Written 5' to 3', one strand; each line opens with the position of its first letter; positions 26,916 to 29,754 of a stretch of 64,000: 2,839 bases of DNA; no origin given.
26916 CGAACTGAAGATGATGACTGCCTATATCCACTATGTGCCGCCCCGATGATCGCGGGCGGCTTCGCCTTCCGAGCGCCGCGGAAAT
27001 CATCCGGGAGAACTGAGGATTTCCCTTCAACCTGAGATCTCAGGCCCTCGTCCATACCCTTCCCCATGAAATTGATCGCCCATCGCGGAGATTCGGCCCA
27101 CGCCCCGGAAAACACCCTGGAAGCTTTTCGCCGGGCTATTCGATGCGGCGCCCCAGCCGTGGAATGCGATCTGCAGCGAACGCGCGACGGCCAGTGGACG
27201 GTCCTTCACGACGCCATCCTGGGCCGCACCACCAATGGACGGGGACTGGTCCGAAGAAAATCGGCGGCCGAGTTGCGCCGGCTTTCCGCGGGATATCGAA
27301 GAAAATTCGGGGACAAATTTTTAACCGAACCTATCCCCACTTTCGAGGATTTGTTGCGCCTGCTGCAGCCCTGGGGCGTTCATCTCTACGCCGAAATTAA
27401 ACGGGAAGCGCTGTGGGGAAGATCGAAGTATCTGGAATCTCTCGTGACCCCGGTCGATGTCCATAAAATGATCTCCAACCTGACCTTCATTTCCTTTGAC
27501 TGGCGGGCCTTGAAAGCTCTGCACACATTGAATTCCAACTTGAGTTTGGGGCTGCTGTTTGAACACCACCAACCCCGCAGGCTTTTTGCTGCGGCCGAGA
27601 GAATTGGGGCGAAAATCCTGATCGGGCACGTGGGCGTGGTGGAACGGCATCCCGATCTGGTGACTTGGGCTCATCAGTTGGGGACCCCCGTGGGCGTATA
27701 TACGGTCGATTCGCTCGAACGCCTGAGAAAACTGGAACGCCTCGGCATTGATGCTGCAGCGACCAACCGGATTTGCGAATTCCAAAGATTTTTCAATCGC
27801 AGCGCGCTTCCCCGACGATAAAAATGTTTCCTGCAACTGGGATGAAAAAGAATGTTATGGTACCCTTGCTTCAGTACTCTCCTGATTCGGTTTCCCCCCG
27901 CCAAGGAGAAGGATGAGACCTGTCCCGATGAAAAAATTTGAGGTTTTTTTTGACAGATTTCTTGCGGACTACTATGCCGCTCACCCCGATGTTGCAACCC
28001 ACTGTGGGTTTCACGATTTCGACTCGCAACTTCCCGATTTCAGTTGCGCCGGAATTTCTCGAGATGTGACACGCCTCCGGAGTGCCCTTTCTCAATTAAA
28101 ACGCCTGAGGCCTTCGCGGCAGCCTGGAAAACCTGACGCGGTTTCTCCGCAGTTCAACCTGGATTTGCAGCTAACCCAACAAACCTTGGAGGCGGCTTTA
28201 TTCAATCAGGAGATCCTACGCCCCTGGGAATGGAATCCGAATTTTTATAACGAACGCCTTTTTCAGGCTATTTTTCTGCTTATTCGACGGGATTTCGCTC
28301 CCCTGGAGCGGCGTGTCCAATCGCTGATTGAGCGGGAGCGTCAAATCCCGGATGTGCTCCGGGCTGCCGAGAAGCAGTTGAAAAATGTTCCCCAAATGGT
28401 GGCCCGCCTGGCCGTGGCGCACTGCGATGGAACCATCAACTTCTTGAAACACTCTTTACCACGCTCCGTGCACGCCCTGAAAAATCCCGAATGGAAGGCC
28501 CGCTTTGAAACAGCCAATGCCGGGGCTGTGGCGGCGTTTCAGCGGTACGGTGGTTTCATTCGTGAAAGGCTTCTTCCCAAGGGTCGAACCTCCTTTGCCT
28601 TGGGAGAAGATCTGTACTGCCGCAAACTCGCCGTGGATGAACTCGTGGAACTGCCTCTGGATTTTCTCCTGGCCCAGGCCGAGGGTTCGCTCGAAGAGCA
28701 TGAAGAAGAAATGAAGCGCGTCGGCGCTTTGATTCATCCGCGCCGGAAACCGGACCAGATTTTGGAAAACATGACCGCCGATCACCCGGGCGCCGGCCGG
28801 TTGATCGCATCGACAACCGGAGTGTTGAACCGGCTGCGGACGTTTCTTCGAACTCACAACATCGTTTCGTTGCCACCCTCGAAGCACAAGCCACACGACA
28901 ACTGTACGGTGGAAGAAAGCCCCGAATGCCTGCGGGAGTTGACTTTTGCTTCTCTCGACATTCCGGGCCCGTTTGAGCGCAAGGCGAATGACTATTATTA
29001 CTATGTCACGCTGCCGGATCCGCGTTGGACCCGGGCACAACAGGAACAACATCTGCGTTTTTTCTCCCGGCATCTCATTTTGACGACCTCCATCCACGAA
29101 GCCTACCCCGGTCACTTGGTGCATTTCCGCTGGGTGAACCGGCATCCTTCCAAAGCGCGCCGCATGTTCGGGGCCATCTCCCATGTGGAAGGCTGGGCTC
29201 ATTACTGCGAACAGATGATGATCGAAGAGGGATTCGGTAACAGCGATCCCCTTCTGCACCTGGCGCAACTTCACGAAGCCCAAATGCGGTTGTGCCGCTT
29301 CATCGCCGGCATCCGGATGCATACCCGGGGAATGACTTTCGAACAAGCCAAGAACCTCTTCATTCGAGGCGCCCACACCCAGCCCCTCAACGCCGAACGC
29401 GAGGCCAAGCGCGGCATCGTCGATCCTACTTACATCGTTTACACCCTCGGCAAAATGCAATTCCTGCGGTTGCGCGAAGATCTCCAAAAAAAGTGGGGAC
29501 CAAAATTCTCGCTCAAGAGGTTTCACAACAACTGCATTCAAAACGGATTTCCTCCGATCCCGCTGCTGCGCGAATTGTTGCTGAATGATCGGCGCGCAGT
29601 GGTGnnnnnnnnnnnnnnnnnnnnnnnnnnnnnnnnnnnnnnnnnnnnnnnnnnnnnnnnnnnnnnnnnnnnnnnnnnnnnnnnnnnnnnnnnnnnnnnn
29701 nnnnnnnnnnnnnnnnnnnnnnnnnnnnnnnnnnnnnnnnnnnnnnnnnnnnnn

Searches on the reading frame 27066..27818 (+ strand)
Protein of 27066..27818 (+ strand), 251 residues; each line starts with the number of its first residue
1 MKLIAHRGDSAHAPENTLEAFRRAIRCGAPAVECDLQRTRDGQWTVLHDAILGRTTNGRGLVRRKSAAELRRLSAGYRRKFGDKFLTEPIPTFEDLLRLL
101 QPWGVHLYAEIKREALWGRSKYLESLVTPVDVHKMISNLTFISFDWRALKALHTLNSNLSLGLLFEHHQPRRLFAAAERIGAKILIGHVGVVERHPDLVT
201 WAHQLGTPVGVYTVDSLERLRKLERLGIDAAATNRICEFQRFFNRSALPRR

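Call 17: search_protein_families(library=pfam, proteins=[window:27066-27818:+], max_evalue=0.001)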
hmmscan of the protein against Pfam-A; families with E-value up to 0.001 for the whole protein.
window:27066-27818:+ (251 aa): 1 family
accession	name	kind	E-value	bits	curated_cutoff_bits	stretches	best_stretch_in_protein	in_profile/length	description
PF03009.23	GDPD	-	8.2e-42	144.4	23.6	1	6-236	1-242/244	Glycerophosphoryl diester phosphodiesterase family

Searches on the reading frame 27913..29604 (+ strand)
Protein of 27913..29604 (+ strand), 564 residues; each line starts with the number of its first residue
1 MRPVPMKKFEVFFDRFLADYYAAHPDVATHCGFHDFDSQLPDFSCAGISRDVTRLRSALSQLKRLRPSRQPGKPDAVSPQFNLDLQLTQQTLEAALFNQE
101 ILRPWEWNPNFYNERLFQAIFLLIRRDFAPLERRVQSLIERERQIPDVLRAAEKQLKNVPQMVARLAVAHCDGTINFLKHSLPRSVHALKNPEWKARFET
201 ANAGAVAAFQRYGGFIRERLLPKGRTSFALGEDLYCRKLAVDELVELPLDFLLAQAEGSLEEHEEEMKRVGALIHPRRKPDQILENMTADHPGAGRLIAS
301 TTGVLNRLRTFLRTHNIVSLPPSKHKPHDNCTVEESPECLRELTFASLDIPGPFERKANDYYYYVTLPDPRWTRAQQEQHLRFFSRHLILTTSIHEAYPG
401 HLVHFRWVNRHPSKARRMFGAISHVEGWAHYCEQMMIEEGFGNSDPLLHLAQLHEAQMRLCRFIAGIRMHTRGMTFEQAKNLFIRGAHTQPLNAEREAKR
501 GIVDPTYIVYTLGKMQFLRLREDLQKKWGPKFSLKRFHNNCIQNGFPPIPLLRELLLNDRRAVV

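Call 17: search_protein_families(library=pfam, proteins=[window:27913-29604:+], max_evalue=0.001)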
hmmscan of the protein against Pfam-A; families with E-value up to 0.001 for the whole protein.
window:27913-29604:+ (564 aa): 1 family
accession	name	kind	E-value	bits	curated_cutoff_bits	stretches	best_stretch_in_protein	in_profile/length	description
PF05960.17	DUF885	-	4.7e-88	297.6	32.4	1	25-555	1-531/532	Bacterial protein of unknown function (DUF885)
